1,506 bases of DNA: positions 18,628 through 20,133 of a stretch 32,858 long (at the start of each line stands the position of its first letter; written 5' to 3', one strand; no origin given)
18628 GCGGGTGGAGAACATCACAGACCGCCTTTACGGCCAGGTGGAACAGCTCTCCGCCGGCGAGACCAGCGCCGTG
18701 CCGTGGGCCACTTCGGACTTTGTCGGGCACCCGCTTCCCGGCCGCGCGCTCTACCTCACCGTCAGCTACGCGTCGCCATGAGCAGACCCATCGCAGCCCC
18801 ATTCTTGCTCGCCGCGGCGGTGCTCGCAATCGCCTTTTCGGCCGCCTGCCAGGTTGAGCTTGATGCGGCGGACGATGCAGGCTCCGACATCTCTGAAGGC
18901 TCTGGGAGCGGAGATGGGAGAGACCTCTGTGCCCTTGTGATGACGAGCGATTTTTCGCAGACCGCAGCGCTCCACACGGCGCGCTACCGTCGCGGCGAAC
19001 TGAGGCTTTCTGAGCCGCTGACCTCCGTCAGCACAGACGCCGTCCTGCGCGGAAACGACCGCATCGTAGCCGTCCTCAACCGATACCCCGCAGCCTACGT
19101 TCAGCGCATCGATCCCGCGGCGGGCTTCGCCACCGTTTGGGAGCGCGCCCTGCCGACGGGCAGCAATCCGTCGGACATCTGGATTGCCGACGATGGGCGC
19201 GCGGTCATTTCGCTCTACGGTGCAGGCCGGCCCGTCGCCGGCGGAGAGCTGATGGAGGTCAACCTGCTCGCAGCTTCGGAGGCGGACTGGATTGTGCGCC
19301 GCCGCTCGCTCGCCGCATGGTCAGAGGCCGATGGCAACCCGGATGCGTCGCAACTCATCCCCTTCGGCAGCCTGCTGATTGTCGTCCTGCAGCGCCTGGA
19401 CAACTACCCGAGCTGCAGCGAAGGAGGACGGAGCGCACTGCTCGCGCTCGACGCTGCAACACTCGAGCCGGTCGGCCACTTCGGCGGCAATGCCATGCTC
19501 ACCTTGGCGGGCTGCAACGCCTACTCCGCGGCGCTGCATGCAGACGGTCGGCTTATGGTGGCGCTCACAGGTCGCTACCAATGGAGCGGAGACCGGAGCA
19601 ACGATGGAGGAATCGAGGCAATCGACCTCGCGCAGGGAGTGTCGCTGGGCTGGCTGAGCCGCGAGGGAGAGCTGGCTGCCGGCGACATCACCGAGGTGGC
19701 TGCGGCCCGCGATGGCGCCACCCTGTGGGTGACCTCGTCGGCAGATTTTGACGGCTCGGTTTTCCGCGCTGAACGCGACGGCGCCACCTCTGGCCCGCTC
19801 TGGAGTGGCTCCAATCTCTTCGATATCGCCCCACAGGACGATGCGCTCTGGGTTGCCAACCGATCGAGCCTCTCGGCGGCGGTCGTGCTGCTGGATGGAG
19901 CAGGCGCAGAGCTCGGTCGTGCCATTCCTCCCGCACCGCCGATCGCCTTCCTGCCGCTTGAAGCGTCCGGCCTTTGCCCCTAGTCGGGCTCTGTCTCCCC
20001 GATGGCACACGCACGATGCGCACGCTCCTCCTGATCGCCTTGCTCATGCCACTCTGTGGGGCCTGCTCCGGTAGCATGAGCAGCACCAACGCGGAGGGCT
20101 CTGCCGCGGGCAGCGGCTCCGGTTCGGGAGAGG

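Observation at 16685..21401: B12-riboswitch-controlled receptor with two surface-type lipoproteins and no BtuFCD: possible novel corrinoid capture module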

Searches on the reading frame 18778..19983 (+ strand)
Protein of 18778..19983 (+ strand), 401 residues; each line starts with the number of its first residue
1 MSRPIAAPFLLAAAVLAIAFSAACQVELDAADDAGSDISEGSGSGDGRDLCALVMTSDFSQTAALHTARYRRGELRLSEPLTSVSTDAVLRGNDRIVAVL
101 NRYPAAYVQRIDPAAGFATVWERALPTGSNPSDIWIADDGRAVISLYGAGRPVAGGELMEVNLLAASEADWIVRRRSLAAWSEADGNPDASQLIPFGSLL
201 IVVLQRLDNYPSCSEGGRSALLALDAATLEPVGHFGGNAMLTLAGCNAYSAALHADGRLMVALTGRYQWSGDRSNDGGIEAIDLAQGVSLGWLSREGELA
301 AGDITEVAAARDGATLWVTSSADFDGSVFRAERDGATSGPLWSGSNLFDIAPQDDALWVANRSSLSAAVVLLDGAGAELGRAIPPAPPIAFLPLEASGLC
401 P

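Call 7: search_protein_families(library=pfam, proteins=[window:18778-19983:+], max_evalue=0.1)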
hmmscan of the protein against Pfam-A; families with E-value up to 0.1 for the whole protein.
window:18778-19983:+ (401 aa): 0 families

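Call 8: search_protein_families(library=ncbifam, proteins=[window:18778-19983:+], max_evalue=0.1)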
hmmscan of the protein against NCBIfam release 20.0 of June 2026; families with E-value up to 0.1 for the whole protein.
window:18778-19983:+ (401 aa): 0 families

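Call 9: find_homologous_proteins(query=window:18778-19983:+, max_evalue=0.001)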
Query window:18778-19983:+ (401 aa): 13 proteins with E <= 0.001 among 8000 candidates.
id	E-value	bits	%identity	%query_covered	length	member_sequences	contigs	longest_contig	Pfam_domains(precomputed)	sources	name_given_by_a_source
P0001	1.1e-238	810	93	100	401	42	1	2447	-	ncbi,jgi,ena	jgi:hypothetical protein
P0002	3.6e-228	775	89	100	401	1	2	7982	-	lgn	-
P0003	9.0e-219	744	86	100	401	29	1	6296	-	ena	-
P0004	3.7e-216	736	84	100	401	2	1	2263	-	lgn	-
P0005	3.7e-216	736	83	100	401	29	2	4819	-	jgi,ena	jgi:hypothetical protein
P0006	7.2e-210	715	82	100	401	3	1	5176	-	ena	-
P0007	1.8e-195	668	77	94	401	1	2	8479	-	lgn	-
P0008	1.3e-180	619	73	94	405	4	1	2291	-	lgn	-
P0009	6.4e-177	607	71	94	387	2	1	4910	-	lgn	-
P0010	3.4e-159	548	64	100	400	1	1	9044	-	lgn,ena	-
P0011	5.8e-155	534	65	95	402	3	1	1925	-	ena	-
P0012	2.9e-118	414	83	57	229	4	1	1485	-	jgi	jgi:DNA-binding beta-propeller fold protein YncE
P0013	2.6e-8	52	28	64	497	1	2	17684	PF13860.13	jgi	jgi:hypothetical protein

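Call 14: find_encoding_contigs(protein=P0010, flank=10000, max_places=4)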
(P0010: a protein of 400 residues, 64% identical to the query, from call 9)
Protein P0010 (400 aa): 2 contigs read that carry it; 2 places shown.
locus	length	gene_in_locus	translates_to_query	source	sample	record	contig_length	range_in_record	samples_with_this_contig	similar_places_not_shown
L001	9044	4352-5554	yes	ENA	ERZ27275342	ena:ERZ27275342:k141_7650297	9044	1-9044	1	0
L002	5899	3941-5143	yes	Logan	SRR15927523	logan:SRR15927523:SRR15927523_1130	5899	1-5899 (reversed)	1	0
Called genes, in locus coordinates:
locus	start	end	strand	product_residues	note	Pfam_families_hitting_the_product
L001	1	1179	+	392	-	?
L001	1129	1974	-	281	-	PF13489:Methyltransf_23, PF08241:Methyltransf_11, PF13649:Methyltransf_25 (weak)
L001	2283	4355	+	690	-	PF00593:TonB_dep_Rec_b-barrel (faint), PF07715:Plug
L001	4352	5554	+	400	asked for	-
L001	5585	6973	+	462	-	PF00561:Abhydrolase_1, PF01674:Lipase_2 (faint), PF07819:PGAP1 (weak)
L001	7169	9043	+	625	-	?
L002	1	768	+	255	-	?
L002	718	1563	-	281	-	PF13489:Methyltransf_23, PF08241:Methyltransf_11, PF13649:Methyltransf_25 (weak)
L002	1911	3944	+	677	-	PF07715:Plug, PF00593:TonB_dep_Rec_b-barrel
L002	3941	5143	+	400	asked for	-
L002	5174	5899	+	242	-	?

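Call 15: find_encoding_contigs(protein=P0007, flank=10000, max_places=4)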
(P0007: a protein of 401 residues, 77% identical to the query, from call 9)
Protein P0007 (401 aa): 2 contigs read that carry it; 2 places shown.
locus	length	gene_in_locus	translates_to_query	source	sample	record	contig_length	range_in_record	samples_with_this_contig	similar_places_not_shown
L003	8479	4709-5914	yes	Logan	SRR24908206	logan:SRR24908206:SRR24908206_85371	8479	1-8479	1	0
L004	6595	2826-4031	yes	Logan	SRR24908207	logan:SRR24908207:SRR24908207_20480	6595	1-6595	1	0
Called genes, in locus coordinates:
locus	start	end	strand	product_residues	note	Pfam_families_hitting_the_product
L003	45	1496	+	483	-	-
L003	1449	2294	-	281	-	PF13489:Methyltransf_23, PF08241:Methyltransf_11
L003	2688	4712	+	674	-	PF07715:Plug, PF00593:TonB_dep_Rec_b-barrel (weak)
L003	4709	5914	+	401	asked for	-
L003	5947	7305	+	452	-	PF24096:DUF7379 (faint), PF00561:Abhydrolase_1, PF07819:PGAP1 (weak)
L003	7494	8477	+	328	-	?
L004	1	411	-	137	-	?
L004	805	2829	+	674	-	PF07715:Plug, PF00593:TonB_dep_Rec_b-barrel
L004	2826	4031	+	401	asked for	-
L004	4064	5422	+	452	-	PF24096:DUF7379 (faint), PF00561:Abhydrolase_1, PF07819:PGAP1 (weak)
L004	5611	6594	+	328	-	?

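Call 20: predict_structure(alignment_id=A1)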
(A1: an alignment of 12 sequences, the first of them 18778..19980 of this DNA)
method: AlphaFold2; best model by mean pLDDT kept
length: 401 residues; sequences in the alignment: 12
mean_pLDDT: 83.4   pTM: 0.82
mean pLDDT of the five models: 83.4, 82.0, 81.3, 80.4, 70.6
residues with pLDDT >= 90: 242; 70-90: 76; 50-70: 44; < 50: 39
segments of 3 or more residues with pLDDT < 50: 1-6, 19-44, 209-212
pLDDT, mean of each block of 10 residues (from residue 1): 45 51 32 33 65 93 94 95 93 96 91 95 88 93 82 76 90 89 63 95 74 64 96 96 88 97 74 75 97 90 91 94 90 93 91 96 86 94 94 95 81
secondary structure, 60 per line:
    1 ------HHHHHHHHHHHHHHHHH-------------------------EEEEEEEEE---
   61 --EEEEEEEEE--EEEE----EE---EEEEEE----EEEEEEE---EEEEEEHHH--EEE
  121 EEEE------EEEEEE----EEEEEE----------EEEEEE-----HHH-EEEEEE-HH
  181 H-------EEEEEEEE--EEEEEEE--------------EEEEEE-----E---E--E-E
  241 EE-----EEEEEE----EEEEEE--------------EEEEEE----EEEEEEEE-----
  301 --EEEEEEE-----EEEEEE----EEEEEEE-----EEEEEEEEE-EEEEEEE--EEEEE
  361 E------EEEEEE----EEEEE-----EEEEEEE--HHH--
elements in order: H7-23 E49-57 E63-71 E74-77 E87-92 E97-103 E107-112 E118-124 E131-136 E141-146 E157-162 E172-177 E189-196 E199-205 E220-225 E240-242 E248-253 E258-263 E278-283 E288-295 E303-309 E315-320 E325-331 E337-345 E347-353 E356-361 E368-373 E378-382 E388-394

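Call 22: search_protein_representatives(alignment_id=A1)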
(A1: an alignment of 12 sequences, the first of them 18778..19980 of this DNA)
Query: 12 sequences, 401 profile positions. Proteins with E-value up to 0.001 (for the whole library): 566; up to 1e-10: 167; up to 1e-30: 21. The best 150 are listed.
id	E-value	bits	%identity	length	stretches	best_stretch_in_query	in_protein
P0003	9.0e-236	798.6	-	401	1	1-401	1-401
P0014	1.2e-103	363.5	-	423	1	34-400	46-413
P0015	1.1e-51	192.5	-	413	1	29-378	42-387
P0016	1.2e-46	175.9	-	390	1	11-379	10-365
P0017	1.2e-45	172.5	-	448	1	28-389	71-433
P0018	7.6e-45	169.9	-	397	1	22-384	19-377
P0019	5.1e-44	167.2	-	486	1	16-390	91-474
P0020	4.4e-42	160.8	-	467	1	29-389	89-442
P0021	1.6e-41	159.0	-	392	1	30-383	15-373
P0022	5.7e-38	147.3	-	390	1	39-400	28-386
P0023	1.1e-36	143.1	-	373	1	44-375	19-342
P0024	8.2e-36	140.1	-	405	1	45-384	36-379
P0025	3.6e-35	138.0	-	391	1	40-400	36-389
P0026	6.6e-35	137.2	-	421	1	37-377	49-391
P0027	7.6e-34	133.7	-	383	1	40-384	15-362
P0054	1.6e-20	89.8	-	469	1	82-375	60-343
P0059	2.0e-19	86.2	-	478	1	83-392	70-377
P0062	5.3e-19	84.8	-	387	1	52-386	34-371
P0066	1.5e-18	83.3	-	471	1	81-376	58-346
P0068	1.8e-18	83.0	-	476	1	54-389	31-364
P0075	1.0e-17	80.6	-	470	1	52-381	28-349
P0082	4.2e-17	78.5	-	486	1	81-373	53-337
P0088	1.6e-16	76.7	-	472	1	47-366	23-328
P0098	1.1e-15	73.9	-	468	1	46-313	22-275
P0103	3.2e-15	72.4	-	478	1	77-330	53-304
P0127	2.4e-13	66.2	-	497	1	47-335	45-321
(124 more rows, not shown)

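Call 23: fold_search(model_id=the predicted structure, library=pdb)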
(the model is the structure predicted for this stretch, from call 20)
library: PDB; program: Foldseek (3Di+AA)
matches with E <= 10: 1204; with E <= 0.001: 700
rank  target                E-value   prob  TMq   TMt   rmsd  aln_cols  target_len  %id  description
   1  8okv_D                3.4e-11  1.00  0.60  0.73   4.4       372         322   13  lipoprotein BT2095 from Bacteroides thetaiotamicron bound to cyanocobalamin CnCbl (released 2023-09-20)
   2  8bai_A                9.3e-11  1.00  0.61  0.75   4.1       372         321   12  The surface-exposed lipo-protein of BtuG2 in complex with cyanocobalamin. (released 2023-10-25)
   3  3dsm                  9.8e-11  1.00  0.59  0.71   4.6       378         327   14  Crystal structure of the surface layer protein BACUNI_02894 from Bacteroides uniformis, Northeast Structural Genomics Co (released 2008-09-09)
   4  8okv_B                1.0e-10  1.00  0.63  0.75   4.5       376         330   12  lipoprotein BT2095 from Bacteroides thetaiotamicron bound to cyanocobalamin CnCbl (released 2023-09-20)
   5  8bmy_A                1.0e-10  1.00  0.61  0.72   4.2       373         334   13  Bacteroides thetaiotaomicron surface lipoprotein bound to cyanocobalamin (released 2023-08-16)
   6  8bai_B                1.0e-10  1.00  0.61  0.74   4.2       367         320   12  The surface-exposed lipo-protein of BtuG2 in complex with cyanocobalamin. (released 2023-10-25)
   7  8bn0                  1.0e-10  1.00  0.60  0.70   4.2       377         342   13  Bacteroides thetaiotaomicron surface protein BT1954 bound to (released 2023-08-16)
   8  8bmx_D                1.3e-10  1.00  0.59  0.70   5.3       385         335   14  Bacteroides thetaiotaomicron B12 TonB dependent transporter in complex with a surface lipoprotein (released 2023-09-20)
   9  8bmz_B                1.5e-10  1.00  0.60  0.71   4.4       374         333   12  Bacteroides thetaiotaomicron surface lipoprotein BT1954 bound to adenosylcobalamin (released 2023-08-16)
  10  8okv_C                1.9e-10  1.00  0.60  0.72   5.1       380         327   12  lipoprotein BT2095 from Bacteroides thetaiotamicron bound to cyanocobalamin CnCbl (released 2023-09-20)
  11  8okv_A                2.0e-10  1.00  0.63  0.77   3.8       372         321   13  lipoprotein BT2095 from Bacteroides thetaiotamicron bound to cyanocobalamin CnCbl (released 2023-09-20)
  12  8bmz_A                1.2e-09  1.00  0.60  0.72   4.4       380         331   14  Bacteroides thetaiotaomicron surface lipoprotein BT1954 bound to adenosylcobalamin (released 2023-08-16)
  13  8p97_B                1.7e-09  1.00  0.60  0.71   5.1       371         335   13  BtuB3G3 bound to cyanocobalamin with disordered EL8 (released 2023-08-16)
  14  9hqe_A                2.9e-08  1.00  0.56  0.59   5.6       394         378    7  Bacteroides fragilis xenosiderophore-binding lipoprotein XusB (released 2025-09-17)
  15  9hqk_D                3.4e-08  1.00  0.57  0.60   5.8       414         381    8  Bacteroides fragilis lipoprotein XusB bound to ferrichrome (released 2025-09-17)
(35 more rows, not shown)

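Call 26: search_protein_families(library=pfam, alignment_id=A2, max_evalue=0.01)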
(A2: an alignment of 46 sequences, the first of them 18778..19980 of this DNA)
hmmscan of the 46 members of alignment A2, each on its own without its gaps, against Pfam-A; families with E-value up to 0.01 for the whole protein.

A. member 1, window:18778-19980:+ (401 aa): 0 families

B. families by the number of members that match (of 46 scanned): 7 families
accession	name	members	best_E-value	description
PF01436.27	NHL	2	0.0004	NHL repeat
PF13860.13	FlgD_ig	1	5.7e-06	FlgD Ig-like domain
PF18962.6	Por_Secre_tail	1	7.7e-06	Secretion system C-terminal sorting domain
PF07494.17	Reg_prop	1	3.1e-05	Two component regulator propeller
PF16819.11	DUF5074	1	0.00039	Domain of unknown function (DUF5074)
PF03478.24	Beta-prop_KIB1-4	1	0.004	KIB1-4 beta-propeller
PF21959.2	DUF6923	1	0.0041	Repeat of unknown function (DUF6923)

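Call 27: search_solved_structures(query=A2, max_evalue=10, show_alignments=2)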
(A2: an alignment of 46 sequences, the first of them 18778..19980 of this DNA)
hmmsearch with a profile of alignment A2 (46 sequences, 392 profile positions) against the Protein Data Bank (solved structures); distinct sequences matched with E-value up to 10: 11.
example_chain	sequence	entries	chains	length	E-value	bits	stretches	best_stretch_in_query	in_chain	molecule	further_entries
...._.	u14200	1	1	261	0.22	13.5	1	256-295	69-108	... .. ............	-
1qps_A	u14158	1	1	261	0.22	13.5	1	256-295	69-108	ENDONUCLEASE ECORI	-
1qrh_A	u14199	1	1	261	0.23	13.5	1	256-295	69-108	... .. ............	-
2dso_A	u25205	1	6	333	0.24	13.4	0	232-270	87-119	Drp35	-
1ckq_A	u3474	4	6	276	0.24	13.3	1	256-295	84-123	PROTEIN (ENDONUCLEASE) | PROTEIN (ECO RI ENDONUCLEASE (E.C.3.1.21.4)) | PROTEIN (ECO RI ENDONUCLEASE)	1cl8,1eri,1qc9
2oxv_A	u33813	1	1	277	0.25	13.3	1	256-295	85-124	Type II restriction enzyme EcoRI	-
8blw_B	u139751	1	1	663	0.28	13.2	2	310-349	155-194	YncE family protein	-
8ptf_A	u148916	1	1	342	0.28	13.2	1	309-349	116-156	YncE family protein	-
8ptd_A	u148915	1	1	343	0.28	13.2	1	309-349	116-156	YncE family protein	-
1jju_B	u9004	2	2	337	0.32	13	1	125-229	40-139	QUINOHEMOPROTEIN AMINE DEHYDROGENASE | quinohemoprotein amine dehydrogenase 40 kDa subunit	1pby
2dg0_A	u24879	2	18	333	0.35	12.8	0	232-263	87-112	DrP35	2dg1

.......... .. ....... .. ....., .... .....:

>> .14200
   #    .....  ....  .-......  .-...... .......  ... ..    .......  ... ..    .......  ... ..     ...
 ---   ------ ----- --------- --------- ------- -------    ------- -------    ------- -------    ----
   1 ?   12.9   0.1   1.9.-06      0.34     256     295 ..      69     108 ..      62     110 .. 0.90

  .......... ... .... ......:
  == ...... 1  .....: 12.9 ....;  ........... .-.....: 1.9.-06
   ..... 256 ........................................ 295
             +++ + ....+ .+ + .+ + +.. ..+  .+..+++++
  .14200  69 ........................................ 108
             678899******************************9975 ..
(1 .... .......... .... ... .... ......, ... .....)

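Call 30: find_related_loci(query=A3, collection=genome_contigs, flank=8000)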
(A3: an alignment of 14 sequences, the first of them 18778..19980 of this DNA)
Query A3 (401 aa) in genome_contigs; peptide patterns used: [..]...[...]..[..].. (x = any residue, [..] = any of these).
284 stretches matched a pattern; 25 encode a relative of the query (tblastn E <= 1e-3); 25 distinct loci.
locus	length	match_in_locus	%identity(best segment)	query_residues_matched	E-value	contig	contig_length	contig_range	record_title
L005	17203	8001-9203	84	1-401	0e+0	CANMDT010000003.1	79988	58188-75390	MAG: Myxococcales bacterium isolate ZH-13may13-111 genome assembly, contig: ZH-13may13-C124-p2, whole genome shotgun seq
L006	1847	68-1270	92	1-401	0e+0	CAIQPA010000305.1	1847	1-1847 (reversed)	MAG: uncultured delta proteobacterium isolate ErkenSummer_bin-2361 genome assembly, contig: bin-2361:305/690, whole geno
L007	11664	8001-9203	84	1-401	0e+0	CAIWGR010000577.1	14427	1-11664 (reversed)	MAG: uncultured delta proteobacterium isolate Ki3-D3_bin-0810 genome assembly, contig: bin-0810:577/726, whole genome sh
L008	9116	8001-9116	83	1-372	0e+0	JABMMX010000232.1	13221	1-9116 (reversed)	MAG: Deltaproteobacteria bacterium isolate bin.666 k141_4339899, whole genome shotgun sequence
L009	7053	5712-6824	46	32-400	5e-89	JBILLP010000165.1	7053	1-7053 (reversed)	MAG: Bradymonadia bacterium isolate ME2017-08-05_3300034118_group7_bin73 Rohwer_bin1472_scaffold_9561_c1, whole genome s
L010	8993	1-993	37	44-378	7e-44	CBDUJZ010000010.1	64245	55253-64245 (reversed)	MAG TPA_asm: uncultured Myxococcales bacterium isolate SRR22808118_concoct_115 genome assembly, contig: ERZ25043431.222,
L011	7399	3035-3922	31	52-362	1e-30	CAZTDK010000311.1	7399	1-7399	MAG TPA_asm: uncultured Candidatus Binatia bacterium isolate binchicken_co54_374 genome assembly, contig: NODE_18348_len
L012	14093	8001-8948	30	84-400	3e-27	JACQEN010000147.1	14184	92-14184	MAG: Deltaproteobacteria bacterium isolate NC_groundwater_1022_Pr1_S-0.65um_62_10 Montesol18_Sp65_coassembly_scaffold_59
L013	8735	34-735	33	164-391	8e-26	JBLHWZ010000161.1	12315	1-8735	MAG: Bradymonadia bacterium isolate 3300046534_141 Ga0491194_0012521, whole genome shotgun sequence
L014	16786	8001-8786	32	43-324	6e-26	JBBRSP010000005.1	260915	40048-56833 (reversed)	MAG: Candidatus Binatia bacterium isolate La2_metabat2.097 La2_metabat2.097_K_1191899L260915_cov_24.5560, whole genome s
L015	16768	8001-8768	34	52-324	2e-25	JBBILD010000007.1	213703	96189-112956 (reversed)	MAG: Myxococcales bacterium isolate SLS170214_bin_200 NODE_22_length_213703_cov_2.99657, whole genome shotgun sequence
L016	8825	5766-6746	30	52-395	1e-25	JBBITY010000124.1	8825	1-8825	MAG: Desulfurellales bacterium isolate PLS170224_bin_407 NODE_2844_length_8825_cov_3.793729, whole genome shotgun sequen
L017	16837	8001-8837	30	1-307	1e-24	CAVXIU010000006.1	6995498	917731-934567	MAG: uncultured delta proteobacterium isolate MFD09212.bin.2.188 genome assembly, contig: contig_1259, whole genome shot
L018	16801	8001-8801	31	84-363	6e-24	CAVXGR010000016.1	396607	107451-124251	MAG: uncultured delta proteobacterium isolate MFD02416.bin.1.411 genome assembly, contig: contig_53283, whole genome sho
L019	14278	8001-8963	29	45-375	9e-24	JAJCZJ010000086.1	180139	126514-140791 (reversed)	MAG: Deltaproteobacteria bacterium isolate OFTM157 OFTM157_85, whole genome shotgun sequence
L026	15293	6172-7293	32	39-400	4e-43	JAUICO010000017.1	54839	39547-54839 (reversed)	MAG: bacterium isolate 7_bin.36 NODE_879_length_54839_cov_1.464139, whole genome shotgun sequence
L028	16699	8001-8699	26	77-322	8e-6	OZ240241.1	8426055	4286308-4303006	MAG: Candidatus Latescibacterota bacterium isolate 5029ecf2-d60f-4a19-a35b-269815a0a5cf genome assembly, chromosome: 1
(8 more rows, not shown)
